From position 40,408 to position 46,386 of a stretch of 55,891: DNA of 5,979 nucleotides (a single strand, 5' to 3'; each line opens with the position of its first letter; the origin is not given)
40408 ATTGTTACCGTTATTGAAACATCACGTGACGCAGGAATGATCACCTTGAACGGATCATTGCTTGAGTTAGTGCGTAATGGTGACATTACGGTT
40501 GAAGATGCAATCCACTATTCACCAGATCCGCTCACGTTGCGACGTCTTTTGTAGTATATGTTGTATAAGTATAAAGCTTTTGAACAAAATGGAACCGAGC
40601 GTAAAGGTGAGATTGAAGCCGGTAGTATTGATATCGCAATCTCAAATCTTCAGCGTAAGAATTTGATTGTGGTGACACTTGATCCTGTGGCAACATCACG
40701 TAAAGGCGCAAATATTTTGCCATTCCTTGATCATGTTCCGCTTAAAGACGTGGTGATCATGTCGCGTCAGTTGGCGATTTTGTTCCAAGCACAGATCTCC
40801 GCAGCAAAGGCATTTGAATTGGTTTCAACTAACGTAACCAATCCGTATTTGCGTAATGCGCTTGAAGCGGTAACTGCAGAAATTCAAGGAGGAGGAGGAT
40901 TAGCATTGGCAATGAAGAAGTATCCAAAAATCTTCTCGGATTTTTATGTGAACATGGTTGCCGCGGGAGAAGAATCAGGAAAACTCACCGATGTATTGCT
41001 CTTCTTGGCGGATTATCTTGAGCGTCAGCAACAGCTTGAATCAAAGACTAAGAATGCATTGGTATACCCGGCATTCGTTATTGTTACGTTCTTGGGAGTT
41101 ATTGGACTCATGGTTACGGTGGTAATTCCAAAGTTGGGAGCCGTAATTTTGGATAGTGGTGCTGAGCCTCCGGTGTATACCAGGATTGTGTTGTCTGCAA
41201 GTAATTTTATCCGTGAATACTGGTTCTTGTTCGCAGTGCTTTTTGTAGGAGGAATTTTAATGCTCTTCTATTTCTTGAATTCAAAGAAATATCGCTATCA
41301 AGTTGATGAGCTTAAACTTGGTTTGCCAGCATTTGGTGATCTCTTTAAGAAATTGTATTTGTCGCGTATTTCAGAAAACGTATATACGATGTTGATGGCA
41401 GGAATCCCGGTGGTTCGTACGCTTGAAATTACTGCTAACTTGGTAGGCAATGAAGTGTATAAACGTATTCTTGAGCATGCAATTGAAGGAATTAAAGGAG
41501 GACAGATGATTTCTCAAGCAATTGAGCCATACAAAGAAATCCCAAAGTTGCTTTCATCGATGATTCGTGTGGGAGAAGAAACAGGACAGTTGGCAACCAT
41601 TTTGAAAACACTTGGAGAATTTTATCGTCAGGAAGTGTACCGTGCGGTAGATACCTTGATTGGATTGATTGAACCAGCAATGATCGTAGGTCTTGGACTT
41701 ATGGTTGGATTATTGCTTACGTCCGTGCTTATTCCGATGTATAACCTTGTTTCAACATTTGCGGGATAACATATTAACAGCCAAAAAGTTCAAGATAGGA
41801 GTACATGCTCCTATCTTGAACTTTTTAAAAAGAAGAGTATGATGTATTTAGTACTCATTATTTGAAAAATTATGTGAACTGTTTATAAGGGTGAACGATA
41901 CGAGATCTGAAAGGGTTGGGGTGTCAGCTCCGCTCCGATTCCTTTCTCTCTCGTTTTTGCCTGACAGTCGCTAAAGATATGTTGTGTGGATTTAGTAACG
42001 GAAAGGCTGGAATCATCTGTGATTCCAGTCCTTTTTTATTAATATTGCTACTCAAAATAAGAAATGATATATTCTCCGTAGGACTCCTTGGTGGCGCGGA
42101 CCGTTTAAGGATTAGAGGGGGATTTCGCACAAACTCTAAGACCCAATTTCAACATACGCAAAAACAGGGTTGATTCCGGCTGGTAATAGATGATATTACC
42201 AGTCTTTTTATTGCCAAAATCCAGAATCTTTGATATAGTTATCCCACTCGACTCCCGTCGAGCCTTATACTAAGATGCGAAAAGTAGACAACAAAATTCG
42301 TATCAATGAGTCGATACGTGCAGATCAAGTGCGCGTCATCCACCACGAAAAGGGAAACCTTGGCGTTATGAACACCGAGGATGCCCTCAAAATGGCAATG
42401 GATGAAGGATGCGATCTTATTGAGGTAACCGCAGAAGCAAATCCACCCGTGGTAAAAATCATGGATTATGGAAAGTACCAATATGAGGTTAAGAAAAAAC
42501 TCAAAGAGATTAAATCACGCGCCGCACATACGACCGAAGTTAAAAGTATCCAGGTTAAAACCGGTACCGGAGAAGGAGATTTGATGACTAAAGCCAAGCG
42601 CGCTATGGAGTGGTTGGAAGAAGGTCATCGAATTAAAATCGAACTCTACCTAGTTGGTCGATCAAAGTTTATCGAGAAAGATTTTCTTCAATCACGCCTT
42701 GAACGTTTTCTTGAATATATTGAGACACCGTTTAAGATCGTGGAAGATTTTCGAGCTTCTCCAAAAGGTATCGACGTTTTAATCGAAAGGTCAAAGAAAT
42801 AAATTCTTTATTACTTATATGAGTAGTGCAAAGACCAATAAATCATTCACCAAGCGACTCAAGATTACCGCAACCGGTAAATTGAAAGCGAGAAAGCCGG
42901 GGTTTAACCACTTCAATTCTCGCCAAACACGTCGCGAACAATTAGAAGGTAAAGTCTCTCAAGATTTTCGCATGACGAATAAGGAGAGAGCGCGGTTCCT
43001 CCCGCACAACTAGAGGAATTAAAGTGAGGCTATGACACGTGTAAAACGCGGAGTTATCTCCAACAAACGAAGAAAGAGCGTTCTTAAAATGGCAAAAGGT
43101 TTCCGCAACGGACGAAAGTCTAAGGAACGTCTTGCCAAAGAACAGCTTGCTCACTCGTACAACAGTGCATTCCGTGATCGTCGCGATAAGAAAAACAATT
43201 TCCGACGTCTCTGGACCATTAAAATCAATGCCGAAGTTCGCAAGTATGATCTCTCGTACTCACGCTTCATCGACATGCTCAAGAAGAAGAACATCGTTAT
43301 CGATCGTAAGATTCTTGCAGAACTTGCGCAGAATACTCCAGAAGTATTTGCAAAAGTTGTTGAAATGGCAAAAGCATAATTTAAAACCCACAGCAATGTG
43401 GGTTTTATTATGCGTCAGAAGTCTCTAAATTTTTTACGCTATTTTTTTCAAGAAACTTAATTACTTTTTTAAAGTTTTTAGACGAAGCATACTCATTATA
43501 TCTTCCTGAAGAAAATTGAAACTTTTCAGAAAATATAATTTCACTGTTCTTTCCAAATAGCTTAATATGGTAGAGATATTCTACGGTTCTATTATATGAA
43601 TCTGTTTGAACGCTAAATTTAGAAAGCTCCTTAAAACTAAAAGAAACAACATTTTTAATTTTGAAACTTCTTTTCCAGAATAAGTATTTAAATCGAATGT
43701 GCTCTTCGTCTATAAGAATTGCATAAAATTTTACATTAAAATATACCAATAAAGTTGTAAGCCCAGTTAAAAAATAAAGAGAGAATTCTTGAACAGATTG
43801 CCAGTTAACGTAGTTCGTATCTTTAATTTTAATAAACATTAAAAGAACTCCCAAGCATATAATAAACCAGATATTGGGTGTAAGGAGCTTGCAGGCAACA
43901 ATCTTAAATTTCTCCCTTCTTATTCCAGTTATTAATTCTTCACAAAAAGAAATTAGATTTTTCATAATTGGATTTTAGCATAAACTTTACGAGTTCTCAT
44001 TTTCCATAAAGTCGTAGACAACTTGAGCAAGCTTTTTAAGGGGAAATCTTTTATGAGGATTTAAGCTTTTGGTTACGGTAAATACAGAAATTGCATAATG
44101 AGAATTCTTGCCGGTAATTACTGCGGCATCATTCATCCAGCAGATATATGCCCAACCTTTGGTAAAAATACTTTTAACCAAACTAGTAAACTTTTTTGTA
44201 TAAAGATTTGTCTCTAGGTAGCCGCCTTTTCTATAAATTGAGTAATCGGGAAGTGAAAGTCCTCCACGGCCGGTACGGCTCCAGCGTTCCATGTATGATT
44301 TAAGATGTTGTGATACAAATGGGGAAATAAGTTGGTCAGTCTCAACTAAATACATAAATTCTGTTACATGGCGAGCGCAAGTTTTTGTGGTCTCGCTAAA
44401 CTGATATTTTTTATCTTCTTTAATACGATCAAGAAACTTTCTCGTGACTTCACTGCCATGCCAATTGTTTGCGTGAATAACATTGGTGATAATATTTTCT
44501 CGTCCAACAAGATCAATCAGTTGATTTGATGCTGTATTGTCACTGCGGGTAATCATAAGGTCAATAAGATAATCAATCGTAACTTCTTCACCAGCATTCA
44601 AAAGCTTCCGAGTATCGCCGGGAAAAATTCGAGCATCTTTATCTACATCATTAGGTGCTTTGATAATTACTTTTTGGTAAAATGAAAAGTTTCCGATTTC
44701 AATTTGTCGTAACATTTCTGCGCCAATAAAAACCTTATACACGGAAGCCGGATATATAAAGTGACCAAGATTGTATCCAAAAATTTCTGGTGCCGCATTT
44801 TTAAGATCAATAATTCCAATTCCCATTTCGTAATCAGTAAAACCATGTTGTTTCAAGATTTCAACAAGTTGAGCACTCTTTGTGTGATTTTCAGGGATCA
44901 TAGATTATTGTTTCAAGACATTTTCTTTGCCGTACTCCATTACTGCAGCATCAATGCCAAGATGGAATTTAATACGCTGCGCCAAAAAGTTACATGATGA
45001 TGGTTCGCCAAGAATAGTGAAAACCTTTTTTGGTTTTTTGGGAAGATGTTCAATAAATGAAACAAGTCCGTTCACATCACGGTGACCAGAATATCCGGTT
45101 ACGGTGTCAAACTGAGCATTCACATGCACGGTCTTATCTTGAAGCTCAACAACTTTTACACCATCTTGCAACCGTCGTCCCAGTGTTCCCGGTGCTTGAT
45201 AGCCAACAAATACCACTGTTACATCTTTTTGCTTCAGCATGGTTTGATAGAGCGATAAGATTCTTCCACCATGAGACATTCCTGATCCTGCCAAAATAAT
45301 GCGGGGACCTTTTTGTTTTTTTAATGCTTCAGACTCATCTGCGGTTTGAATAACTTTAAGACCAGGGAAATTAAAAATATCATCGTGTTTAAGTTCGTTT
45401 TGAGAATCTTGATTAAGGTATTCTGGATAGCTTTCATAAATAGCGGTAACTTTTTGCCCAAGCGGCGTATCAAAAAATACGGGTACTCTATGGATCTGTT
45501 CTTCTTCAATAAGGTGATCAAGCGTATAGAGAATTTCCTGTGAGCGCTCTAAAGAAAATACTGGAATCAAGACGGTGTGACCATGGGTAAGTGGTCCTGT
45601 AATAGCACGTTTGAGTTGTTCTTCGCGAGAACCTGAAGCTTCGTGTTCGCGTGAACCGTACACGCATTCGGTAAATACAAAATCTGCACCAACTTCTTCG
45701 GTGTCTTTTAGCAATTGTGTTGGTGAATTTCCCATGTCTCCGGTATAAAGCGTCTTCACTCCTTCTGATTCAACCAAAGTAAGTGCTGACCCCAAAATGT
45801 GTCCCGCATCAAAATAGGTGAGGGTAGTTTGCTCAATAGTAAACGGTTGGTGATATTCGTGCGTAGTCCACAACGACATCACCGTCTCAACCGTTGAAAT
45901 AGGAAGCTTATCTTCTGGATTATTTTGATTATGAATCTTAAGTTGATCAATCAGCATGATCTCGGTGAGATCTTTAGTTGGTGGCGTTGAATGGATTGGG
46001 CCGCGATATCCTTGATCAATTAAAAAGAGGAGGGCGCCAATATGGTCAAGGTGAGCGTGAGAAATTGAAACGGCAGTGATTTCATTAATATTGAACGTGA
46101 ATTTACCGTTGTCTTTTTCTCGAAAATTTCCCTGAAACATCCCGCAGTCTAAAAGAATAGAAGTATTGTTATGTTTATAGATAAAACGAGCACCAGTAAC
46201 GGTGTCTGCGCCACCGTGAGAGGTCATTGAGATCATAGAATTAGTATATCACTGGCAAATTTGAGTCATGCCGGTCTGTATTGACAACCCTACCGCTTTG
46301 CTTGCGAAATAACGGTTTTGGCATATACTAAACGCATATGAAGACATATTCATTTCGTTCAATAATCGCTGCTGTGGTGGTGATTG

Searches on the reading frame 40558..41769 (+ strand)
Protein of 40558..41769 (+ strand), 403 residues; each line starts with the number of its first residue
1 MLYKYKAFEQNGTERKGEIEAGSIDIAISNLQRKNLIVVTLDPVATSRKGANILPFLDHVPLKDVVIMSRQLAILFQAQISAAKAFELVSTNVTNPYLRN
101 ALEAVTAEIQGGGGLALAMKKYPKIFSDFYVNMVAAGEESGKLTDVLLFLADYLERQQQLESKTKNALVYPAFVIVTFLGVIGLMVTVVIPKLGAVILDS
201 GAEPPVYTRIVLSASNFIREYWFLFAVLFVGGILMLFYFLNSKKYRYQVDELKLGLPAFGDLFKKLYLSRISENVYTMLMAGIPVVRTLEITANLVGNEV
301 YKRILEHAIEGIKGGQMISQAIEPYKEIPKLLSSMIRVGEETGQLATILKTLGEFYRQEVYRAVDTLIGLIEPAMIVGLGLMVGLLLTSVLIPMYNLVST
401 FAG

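Call 60: search_protein_families(library=ncbifam, proteins=[window:40558-41769:+], max_evalue=1e-10)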
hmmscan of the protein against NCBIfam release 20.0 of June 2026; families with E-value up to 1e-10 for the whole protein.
window:40558-41769:+ (403 aa): 6 families
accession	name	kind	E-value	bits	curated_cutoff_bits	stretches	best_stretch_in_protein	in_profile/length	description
TIGR02120.1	GspF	equivalog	1e-98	331.2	424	1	3-398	1-398/401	type II secretion system inner membrane protein GspF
NF052607.1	T4PiliAsmPilCThrm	equivalog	3.3e-82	276.7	700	1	2-401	3-404/406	type IV pilus assembly protein PilC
NF052606.1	T4PiliAsmPilCMyx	equivalog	9.2e-71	238.9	700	1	3-399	22-416/419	type IV pilus assembly protein PilC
NF007861.0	PRK10573.1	equivalog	7e-64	216.3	401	1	2-400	6-397/401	protein transport protein HofC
NF047826.1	T3SSXpsF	equivalog_domain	9.4e-64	215.7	650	1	2-399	3-402/405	type II secretion system protein XpsF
NF041012.2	T4P_ComGB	equivalog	4e-35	121.7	240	1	96-398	32-331/332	competence type IV pilus assembly protein ComGB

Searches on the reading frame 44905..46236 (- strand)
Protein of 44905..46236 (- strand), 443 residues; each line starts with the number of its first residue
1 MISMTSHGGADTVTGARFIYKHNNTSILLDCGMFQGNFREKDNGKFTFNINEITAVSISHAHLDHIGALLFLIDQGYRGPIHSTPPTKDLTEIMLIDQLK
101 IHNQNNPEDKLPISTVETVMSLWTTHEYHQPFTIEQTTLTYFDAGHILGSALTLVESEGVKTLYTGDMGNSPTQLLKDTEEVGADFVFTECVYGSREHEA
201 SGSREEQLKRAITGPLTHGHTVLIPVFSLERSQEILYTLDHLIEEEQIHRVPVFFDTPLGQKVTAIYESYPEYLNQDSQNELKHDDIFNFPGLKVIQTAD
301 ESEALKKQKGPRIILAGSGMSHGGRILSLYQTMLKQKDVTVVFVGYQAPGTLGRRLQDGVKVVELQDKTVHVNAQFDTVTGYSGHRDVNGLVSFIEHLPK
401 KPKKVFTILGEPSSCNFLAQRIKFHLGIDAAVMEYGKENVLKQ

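Call 60: search_protein_families(library=ncbifam, proteins=[window:44905-46236:-], max_evalue=1e-10)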
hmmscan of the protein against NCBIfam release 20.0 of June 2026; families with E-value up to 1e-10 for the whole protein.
window:44905-46236:- (443 aa): 3 families
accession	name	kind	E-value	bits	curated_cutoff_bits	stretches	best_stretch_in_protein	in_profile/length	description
NF045584.1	cas14_MBL_CASP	equivalog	1.4e-117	393.6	800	1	7-436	6-435/612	type VII CRISPR-associated protein Cas14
TIGR03675.1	arCOG00543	equivalog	4.6e-94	315.8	580.2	1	2-432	175-621/631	beta-CASP ribonuclease aCPSF1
TIGR04122.1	Xnuc_lig_assoc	equivalog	4.2e-12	45.5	325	1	124-245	65-188/326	ligase-associated DNA damage response exonuclease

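Call 86: search_protein_families(library=padloc, proteins=[window:44905-46236:-], max_evalue=0.00001)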
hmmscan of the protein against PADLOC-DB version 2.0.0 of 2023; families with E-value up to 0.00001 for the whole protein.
window:44905-46236:- (443 aa): 0 families
